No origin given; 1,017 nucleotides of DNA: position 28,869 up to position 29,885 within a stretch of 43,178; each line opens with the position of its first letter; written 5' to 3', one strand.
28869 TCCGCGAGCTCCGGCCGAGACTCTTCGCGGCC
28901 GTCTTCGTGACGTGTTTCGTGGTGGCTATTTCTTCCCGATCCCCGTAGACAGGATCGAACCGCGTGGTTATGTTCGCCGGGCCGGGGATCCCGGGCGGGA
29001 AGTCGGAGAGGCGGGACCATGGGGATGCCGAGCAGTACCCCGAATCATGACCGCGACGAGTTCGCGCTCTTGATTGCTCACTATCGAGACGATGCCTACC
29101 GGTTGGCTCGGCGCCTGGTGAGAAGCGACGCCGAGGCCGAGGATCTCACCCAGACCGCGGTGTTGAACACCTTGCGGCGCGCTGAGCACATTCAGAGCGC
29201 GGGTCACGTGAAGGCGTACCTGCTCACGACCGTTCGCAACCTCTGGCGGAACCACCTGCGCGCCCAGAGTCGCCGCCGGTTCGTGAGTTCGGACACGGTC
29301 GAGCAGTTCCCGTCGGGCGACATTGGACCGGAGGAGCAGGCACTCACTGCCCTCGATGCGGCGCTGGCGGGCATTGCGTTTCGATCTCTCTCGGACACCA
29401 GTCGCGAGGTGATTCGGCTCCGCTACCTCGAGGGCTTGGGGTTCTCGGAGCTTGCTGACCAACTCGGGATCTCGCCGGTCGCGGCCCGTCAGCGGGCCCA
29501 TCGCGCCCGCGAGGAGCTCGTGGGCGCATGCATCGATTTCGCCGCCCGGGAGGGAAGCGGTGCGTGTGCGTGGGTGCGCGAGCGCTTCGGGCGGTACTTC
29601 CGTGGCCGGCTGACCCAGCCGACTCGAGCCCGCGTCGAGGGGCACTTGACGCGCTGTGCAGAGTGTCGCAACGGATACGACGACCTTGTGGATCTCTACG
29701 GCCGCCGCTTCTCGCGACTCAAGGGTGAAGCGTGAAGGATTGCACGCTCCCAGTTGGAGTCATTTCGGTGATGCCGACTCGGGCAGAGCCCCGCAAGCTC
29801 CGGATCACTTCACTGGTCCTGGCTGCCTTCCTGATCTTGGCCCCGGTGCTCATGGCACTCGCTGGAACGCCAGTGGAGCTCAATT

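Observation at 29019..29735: ECF sigma factor fused in frame to an RsrA/RshA-type redox zinc motif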

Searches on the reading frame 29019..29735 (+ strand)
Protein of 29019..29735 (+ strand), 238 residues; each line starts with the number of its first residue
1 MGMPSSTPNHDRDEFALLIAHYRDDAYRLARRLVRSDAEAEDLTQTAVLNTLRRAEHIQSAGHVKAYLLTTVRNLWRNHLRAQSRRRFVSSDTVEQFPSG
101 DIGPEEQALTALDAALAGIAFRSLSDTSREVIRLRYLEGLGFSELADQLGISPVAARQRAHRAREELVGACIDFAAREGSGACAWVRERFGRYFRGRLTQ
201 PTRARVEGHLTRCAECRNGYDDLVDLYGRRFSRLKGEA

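Call 3: search_protein_families(library=pfam, proteins=[window:29019-29735:+], max_evalue=0.01)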
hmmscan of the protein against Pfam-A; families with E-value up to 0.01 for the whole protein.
window:29019-29735:+ (238 aa): 7 families
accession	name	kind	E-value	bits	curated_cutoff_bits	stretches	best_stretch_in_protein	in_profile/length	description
PF04542.20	Sigma70_r2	-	4e-15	55.8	24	1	18-86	1-71/71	Sigma-70 region 2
PF08281.18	Sigma70_r4_2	-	4.4e-11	42.7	25.7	1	122-167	9-54/54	Sigma-70, region 4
PF04545.22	Sigma70_r4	-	1.3e-10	41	24.1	1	120-167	1-48/50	Sigma-70, region 4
PF07638.17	Sigma70_ECF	-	1.8e-09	38.2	21.1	1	14-167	18-179/185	ECF sigma factor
PF13490.11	zf-HC2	-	4.2e-09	36.8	22.2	1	183-217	1-35/35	Putative zinc-finger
PF04967.18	HTH_10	-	0.0055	16.9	23.1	0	143-168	27-52/53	HTH DNA binding domain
PF13936.12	HTH_38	-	0.0091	16.2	27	0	122-153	3-34/44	Helix-turn-helix domain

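Call 4: search_protein_families(library=ncbifam, proteins=[window:29019-29735:+], max_evalue=0.01)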
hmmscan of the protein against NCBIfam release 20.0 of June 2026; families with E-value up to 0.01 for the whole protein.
window:29019-29735:+ (238 aa): 90 families (the best 25 are shown)
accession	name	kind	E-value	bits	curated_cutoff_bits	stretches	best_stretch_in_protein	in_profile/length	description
TIGR02937.1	sigma70-ECF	superfamily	8.8e-27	93.7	42.9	1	14-167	2-161/165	sigma-70 family RNA polymerase sigma factor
NF058625.1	sigma_PG0214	equivalog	1.1e-24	87.1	130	1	13-167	4-157/170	GFO_1088 family ECF-type sigma factor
TIGR02983.1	SigE-fam_strep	subfamily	6.8e-23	81.3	141.55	1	11-167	4-154/162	SigE family RNA polymerase sigma factor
TIGR02989.1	Sig-70_gvs1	subfamily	3.2e-19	69.4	124.55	1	14-171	2-157/158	RNA polymerase sigma-70 factor, Rhodopirellula/Verrucomicrobium family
TIGR02952.1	Sig70_famx2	equivalog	8.5e-19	68.1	206.45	1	10-166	8-165/170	ECF subfamily RNA polymerase sigma factor, BldN family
TIGR02985.1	Sig70_bacteroi1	subfamily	6.9e-18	65.4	126.4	1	14-167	2-158/162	RNA polymerase sigma-70 factor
NF007227.0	PRK09645.1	subfamily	1.6e-17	64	202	1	9-163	9-162/177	sigma-70 family RNA polymerase sigma factor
NF008888.0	PRK11922.1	equivalog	1.8e-17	63.8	204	1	8-167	25-192/231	RNA polymerase sigma factor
TIGR02950.1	SigM_subfam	subfamily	2.4e-15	56.7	147.95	1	19-167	6-154/159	RNA polymerase sigma factor, SigM family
NF009172.0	PRK12519.1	subfamily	3.3e-15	56.1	222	1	16-163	32-181/194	RNA polymerase sigma factor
NF007229.0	PRK09647.1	equivalog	3.4e-15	56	265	1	18-173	49-204/220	RNA polymerase sigma factor SigE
NF004113.0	PRK05602.1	equivalog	1.7e-14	54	208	1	10-167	42-197/211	RNA polymerase sigma factor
NF009166.1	PRK12513.1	equivalog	3.1e-14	53.1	206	1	11-165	20-180/193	RNA polymerase sigma factor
TIGR02939.1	RpoE_Sigma70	equivalog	1.3e-13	51.4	236.15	1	11-166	18-181/190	RNA polymerase sigma factor RpoE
NF007223.0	PRK09641.1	equivalog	2.4e-13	50.4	209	1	10-167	15-180/187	RNA polymerase sigma factor SigW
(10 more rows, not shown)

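Call 6: find_homologous_proteins(query=window:29019-29732:+, max_evalue=0.00001)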
Query window:29019-29732:+ (238 aa): 282 proteins with E <= 0.00001 among 4146 candidates; the best 120 are listed.
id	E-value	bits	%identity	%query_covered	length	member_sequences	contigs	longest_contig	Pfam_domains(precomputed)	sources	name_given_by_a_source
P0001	3.0e-152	523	100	100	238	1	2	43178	PF13490.12,PF07638.18,PF04545.23,PF04542.21,PF08281.19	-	-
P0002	2.7e-90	320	65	95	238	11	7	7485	PF13490.12,PF07638.18,PF04545.23,PF04542.21,PF08281.19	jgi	jgi:RNA polymerase sigma factor (sigma-70 family)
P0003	3.9e-90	319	65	95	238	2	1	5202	PF13490.12,PF07638.18,PF04545.23,PF04542.21,PF08281.19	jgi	jgi:RNA polymerase sigma factor (sigma-70 family)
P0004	5.0e-89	316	63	99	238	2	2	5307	PF13490.12,PF04545.23,PF04542.21,PF08281.19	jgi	jgi:RNA polymerase sigma factor (sigma-70 family)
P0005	5.4e-89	316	65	96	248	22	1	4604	PF13490.12,PF04545.23,PF04542.21,PF08281.19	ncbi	-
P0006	1.5e-88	314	64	96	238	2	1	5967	PF13490.12,PF04545.23,PF04542.21,PF08281.19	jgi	jgi:RNA polymerase sigma factor (sigma-70 family)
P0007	4.8e-88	313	64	97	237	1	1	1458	PF13490.12,PF07638.18,PF04545.23,PF04542.21,PF08281.19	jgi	jgi:RNA polymerase sigma-70 factor (ECF subfamily)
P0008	4.7e-87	309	62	98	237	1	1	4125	PF13490.12,PF07638.18,PF04545.23,PF04542.21,PF08281.19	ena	-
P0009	6.0e-87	309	63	95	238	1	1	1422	PF13490.12,PF07638.18,PF04545.23,PF04542.21,PF08281.19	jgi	jgi:RNA polymerase sigma factor (sigma-70 family)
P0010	1.4e-86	308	62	99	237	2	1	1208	PF13490.12,PF04545.23,PF04542.21,PF08281.19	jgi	jgi:RNA polymerase sigma-70 factor (ECF subfamily)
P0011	8.7e-86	305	64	98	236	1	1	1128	PF13490.12,PF04545.23,PF04542.21,PF08281.19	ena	-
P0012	1.2e-85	305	61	99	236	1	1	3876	PF13490.12,PF04545.23,PF04542.21,PF08281.19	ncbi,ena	-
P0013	1.8e-85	304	62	97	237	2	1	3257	PF13490.12,PF07638.18,PF04545.23,PF04542.21,PF08281.19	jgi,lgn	jgi:RNA polymerase sigma-70 factor (ECF subfamily)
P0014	1.1e-84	302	62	96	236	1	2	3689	PF13490.12,PF04545.23,PF04542.21,PF08281.19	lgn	-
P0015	2.7e-84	300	63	97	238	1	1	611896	PF13490.12,PF07638.18,PF04545.23,PF04542.21,PF08281.19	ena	-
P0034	2.2e-82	294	64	92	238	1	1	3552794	PF13490.12,PF04545.23,PF04542.21,PF08281.19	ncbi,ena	-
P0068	3.8e-79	283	59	92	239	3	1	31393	PF13490.12,PF04545.23,PF04542.21,PF08281.19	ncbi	-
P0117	9.3e-77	276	63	90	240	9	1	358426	PF07638.18,PF04545.23,PF04542.21,PF08281.19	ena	-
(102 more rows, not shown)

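Call 9: find_encoding_contigs(protein=P0034, flank=6000, max_places=2)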
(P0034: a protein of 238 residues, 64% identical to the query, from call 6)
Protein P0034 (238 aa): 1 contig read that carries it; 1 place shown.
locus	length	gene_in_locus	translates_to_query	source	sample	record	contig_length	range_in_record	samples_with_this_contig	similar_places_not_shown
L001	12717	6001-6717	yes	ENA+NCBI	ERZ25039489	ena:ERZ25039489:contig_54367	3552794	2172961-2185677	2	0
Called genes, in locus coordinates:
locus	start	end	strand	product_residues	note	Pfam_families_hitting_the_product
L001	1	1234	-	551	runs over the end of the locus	PF00248:Aldo_ket_red, PF00440:TetR_N, PF21943:TetR_C_46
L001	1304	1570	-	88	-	-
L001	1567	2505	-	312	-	PF20706:GT4-conflict (weak), PF00534:Glycos_transf_1, PF13692:Glyco_trans_1_4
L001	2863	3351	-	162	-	-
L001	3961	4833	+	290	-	-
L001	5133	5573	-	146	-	PF17248:DUF5317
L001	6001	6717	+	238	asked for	PF04542:Sigma70_r2, PF04545:Sigma70_r4 (weak), PF08281:Sigma70_r4_2, PF13490:zf-HC2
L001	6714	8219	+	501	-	-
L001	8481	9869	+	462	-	PF01039:Carboxyl_trans, PF03255:ACCA (weak)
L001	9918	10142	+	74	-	PF25973:BSH_CzcB (faint), PF00364:Biotin_lipoyl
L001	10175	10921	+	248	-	PF00378:ECH_1, PF16113:ECH_2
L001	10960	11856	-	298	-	PF04203:Sortase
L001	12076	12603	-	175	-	-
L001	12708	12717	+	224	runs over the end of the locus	PF03379:CcmB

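Call 10: find_encoding_contigs(protein=P0117, flank=6000, max_places=2)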
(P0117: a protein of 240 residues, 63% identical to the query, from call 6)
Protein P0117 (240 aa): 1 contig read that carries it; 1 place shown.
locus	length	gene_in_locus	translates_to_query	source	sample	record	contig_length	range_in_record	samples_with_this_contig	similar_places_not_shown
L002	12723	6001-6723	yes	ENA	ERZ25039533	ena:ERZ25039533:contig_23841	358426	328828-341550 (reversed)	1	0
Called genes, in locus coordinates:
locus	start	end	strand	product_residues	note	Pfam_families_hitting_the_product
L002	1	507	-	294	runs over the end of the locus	-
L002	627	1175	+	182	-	-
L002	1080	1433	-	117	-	-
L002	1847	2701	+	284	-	-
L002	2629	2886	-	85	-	-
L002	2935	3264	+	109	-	PF13487:HD_5 (weak)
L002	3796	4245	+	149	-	-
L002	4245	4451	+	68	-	-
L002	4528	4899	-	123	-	PF17248:DUF5317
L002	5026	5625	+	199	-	PF00378:ECH_1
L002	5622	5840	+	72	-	PF00378:ECH_1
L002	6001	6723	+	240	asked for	PF07638:Sigma70_ECF (weak), PF04542:Sigma70_r2, PF04545:Sigma70_r4, PF08281:Sigma70_r4_2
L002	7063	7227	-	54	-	-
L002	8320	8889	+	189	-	-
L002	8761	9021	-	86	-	-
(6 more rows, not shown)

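Call 11: find_encoding_contigs(protein=P0068, flank=6000, max_places=2)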
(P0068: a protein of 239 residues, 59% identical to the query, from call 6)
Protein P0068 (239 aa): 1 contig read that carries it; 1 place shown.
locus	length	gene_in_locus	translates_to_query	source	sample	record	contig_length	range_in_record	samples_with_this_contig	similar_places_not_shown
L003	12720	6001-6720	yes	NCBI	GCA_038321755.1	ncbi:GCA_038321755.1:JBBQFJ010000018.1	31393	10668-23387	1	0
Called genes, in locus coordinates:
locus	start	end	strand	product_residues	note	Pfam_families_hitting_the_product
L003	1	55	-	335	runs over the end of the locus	PF00248:Aldo_ket_red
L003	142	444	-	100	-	-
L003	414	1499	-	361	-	PF00534:Glycos_transf_1 (weak), PF13692:Glyco_trans_1_4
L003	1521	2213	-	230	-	-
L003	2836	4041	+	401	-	PF20972:MASE9 (faint), PF13487:HD_5, PF01966:HD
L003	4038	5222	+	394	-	PF13487:HD_5 (faint)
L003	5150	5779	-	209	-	PF17248:DUF5317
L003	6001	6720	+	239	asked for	PF04542:Sigma70_r2, PF08281:Sigma70_r4_2, PF04545:Sigma70_r4 (weak), PF13490:zf-HC2 (weak)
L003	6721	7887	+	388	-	-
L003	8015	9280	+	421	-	PF05977:MFS_3, PF07690:MFS_1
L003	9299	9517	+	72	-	PF00364:Biotin_lipoyl, PF25917:BSH_RND (faint), PF25973:BSH_CzcB (faint), PF26077:BSH_Fcp1 (faint), PF25984:BSH_YknX (faint)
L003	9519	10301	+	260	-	PF00378:ECH_1, PF16113:ECH_2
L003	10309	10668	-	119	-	-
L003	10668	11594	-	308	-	PF04203:Sortase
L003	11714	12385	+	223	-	PF00005:ABC_tran, PF13304:AAA_21 (weak)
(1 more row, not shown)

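Call 24: search_solved_structures(query=window:29019-29732:+, max_evalue=0.01, show_alignments=0)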
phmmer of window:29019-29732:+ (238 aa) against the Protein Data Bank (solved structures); distinct sequences matched with E-value up to 0.01: 19.
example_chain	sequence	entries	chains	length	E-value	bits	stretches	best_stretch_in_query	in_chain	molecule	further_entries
9m9d_F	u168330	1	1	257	2e-11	47.2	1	18-183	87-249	ECF RNA polymerase sigma factor SigE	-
9m9e_F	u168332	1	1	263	2.1e-11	47.1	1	18-183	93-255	ECF RNA polymerase sigma factor SigE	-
9m98_F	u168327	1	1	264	2.1e-11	47.1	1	18-183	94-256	ECF RNA polymerase sigma factor SigE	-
9isn_F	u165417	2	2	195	2.6e-10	43.5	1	18-167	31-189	ECF sigma factor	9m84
6dv9_F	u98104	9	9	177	1.6e-09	41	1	15-164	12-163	ECF RNA polymerase sigma factor SigL | RNA polymerase sigma factor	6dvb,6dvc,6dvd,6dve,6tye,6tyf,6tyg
6jcy_F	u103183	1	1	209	9.6e-09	38.4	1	23-179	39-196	ECF RNA polymerase sigma factor SigH,ECF RNA polymerase sigma factor SigE,ECF RNA polymera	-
4nqw_A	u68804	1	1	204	2.3e-08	37.2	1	8-166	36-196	ECF RNA polymerase sigma factor SigK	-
1or7_A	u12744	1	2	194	5.4e-08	36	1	10-167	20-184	RNA polymerase sigma-E factor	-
6jbq_F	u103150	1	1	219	7.8e-08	35.5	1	10-167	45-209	ECF RNA polymerase sigma-E factor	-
6in7_B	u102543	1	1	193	8.5e-08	35.3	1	10-168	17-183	RNA polymerase sigma-H factor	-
8z6g_B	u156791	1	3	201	9.2e-08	35.2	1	10-168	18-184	RNA polymerase sigma factor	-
6dxo_A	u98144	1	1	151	9.9e-08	35.1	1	12-83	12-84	RNA polymerase ECF-subfamily sigma factor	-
5wuq_A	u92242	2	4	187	2.3e-07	33.9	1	10-167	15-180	ECF RNA polymerase sigma factor SigW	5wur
5zx2_F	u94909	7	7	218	1.8e-06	31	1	23-179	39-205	ECF RNA polymerase sigma factor SigH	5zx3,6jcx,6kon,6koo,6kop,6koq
5xe7_A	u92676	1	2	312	3.1e-05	27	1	13-167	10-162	ECF RNA polymerase sigma factor SigJ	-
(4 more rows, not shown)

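Call 26: find_related_loci(query=A1, collection=genome_contigs, flank=7000)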
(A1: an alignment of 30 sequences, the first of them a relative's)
Query A1 (238 aa) in genome_contigs; peptide patterns used: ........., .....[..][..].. (x = any residue, [..] = any of these).
600 stretches matched a pattern (row limit reached: there are more); 43 encode a relative of the query (tblastn E <= 1e-3); 43 distinct loci.
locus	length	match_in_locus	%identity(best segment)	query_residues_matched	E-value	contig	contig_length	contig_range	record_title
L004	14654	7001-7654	64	14-231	1e-80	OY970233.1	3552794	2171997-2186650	MAG: uncultured Actinomycetes bacterium isolate MFD01872.bin.c.1 genome assembly, chromosome: 1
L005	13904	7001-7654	59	13-230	9e-78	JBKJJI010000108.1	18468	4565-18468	MAG: Acidimicrobiia bacterium isolate ant_bin.2 S1Ck117_1815527_flag_1_multi_16.0000_len_18468, whole genome shotgun seq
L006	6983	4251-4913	58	13-233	7e-78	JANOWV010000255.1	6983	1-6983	MAG: Actinomycetes bacterium isolate VAR_35_metabat_335 VAR_35_k141_1496080, whole genome shotgun sequence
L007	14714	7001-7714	57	3-238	2e-77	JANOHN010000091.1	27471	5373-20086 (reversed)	MAG: Acidimicrobiia bacterium isolate SOY_63_metabat_465 SOY_63_k141_29652, whole genome shotgun sequence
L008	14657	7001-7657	59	13-231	4e-77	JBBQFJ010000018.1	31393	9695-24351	MAG: Acidimicrobiia bacterium isolate Co_metawrap_1035 Cmw_1035_k141_15007699_length_31393_cov_10.0000, whole genome sho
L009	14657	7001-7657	63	13-231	9e-77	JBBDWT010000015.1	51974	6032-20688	MAG: Acidimicrobiia bacterium isolate LejiaD_71_17 Lejia_D_1136_length_51974_cov_10, whole genome shotgun sequence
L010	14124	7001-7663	62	13-233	8e-76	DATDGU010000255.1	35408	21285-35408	MAG TPA_asm: Acidimicrobiia bacterium isolate SMAG_U260 k141_325200, whole genome shotgun sequence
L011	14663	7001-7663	62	13-233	2e-75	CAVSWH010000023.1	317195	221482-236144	MAG: uncultured Actinomycetes bacterium isolate MFD05705.bin.1.76 genome assembly, contig: contig_82210, whole genome sh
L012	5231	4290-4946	57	13-231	2e-75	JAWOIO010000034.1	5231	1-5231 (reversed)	MAG: Acidimicrobiia bacterium isolate CWP5-2.bin.5 k191_3608251, whole genome shotgun sequence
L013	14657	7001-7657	60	13-231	1e-74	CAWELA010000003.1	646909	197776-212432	MAG: uncultured Acidimicrobiia bacterium isolate MFD05684.bin.2.108 genome assembly, contig: contig_37086, whole genome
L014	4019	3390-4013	61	13-220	3e-71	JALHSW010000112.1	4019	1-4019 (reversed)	MAG: Acidimicrobiia bacterium isolate PFL8 seq_702927, whole genome shotgun sequence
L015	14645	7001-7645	60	14-228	5e-71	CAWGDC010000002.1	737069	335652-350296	MAG: uncultured Actinomycetes bacterium isolate MFD02248.bin.2.1 genome assembly, contig: contig_33957, whole genome sho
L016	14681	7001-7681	58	6-236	1e-70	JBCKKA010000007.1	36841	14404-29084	Acidimicrobiia bacterium isolate SLM_LV1_0830-J05 Node_7_length_36841_cov_75.086708, whole genome shotgun sequence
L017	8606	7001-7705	51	1-235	4e-70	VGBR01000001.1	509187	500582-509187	MAG: Actinomycetota bacterium isolate M_DeepCast_50m_m2_189 M_DeepCast_50m_m2_189_Ga0194121_10000005, whole genome shotg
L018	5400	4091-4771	58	6-236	1e-69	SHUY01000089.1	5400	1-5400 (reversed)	MAG: Acidimicrobiia bacterium isolate Baikal-deep-G22 BACOMB-C69114, whole genome shotgun sequence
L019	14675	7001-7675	57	13-237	8e-70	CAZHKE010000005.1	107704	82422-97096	MAG TPA_asm: uncultured Bifidobacteriaceae bacterium isolate SRP214966_co6_51 genome assembly, contig: NODE_45_length_10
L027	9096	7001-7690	39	1-228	1e-43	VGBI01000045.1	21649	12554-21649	MAG: Actinomycetota bacterium isolate K_DeepCast_35m_m1_297 K_DeepCast_35m_m1_297_Ga0194129_10003539, whole genome shotg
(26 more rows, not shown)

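Call 37: search_protein_families(library=pfam, proteins=[L004:7678-9180:+, L008:7694-8857:+, L027:7740-8969:+, L016:7690-8859:+, L019:7687-8850:+, L005:7680-8870:+], max_evalue=10)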
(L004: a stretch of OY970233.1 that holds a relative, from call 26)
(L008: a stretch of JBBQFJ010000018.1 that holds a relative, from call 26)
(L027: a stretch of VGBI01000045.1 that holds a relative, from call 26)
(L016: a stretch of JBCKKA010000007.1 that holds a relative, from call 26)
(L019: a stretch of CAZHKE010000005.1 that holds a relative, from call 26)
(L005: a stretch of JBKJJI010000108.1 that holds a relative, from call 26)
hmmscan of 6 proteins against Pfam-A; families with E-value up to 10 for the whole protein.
L004:7678-9180:+ (501 aa): 1 family
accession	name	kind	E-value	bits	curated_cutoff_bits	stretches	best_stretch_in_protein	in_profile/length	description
PF22051.1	GndA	-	0.99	9.8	28.8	1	122-149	19-46/54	Protein GndA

L008:7694-8857:+ (388 aa): 1 family
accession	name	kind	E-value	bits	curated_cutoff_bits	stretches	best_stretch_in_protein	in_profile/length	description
PF20972.2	MASE9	-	0.011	16.1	24.3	1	68-178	40-150/203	MASE9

L027:7740-8969:+ (410 aa): 0 families

L016:7690-8859:+ (390 aa): 1 family
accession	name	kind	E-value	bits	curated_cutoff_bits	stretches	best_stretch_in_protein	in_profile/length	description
PF17093.10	PBP_N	-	0.24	11.9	30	1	7-46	67-107/138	Penicillin-binding protein N-terminus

L019:7687-8850:+ (388 aa): 0 families

L005:7680-8870:+ (397 aa): 0 families

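Call 38: predict_structure(alignment_id=A2)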
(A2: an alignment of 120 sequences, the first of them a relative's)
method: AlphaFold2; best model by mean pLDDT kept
length: 238 residues; sequences in the alignment: 120
mean_pLDDT: 80.1   pTM: 0.53
mean pLDDT of the five models: 80.1, 78.5, 78.0, 77.3, 72.2
residues with pLDDT >= 90: 107; 70-90: 79; 50-70: 22; < 50: 30
segments of 3 or more residues with pLDDT < 50: 1-7, 87-100, 230-238
pLDDT, mean of each block of 10 residues (from residue 1): 47 85 91 85 95 85 86 85 52 38 61 81 95 92 95 96 92 83 91 91 96 90 71 29
secondary structure, 60 per line:
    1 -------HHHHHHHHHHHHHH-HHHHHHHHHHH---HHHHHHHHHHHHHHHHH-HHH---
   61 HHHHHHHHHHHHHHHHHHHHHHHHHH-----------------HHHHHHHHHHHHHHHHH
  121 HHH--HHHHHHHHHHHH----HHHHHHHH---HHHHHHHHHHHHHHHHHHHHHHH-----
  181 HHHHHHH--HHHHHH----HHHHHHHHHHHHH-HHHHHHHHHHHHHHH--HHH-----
elements in order: H8-21 H23-33 H37-53 H61-86 H104-123 H126-137 H142-149 H153-175 H181-187 H190-195 H200-212 H214-228
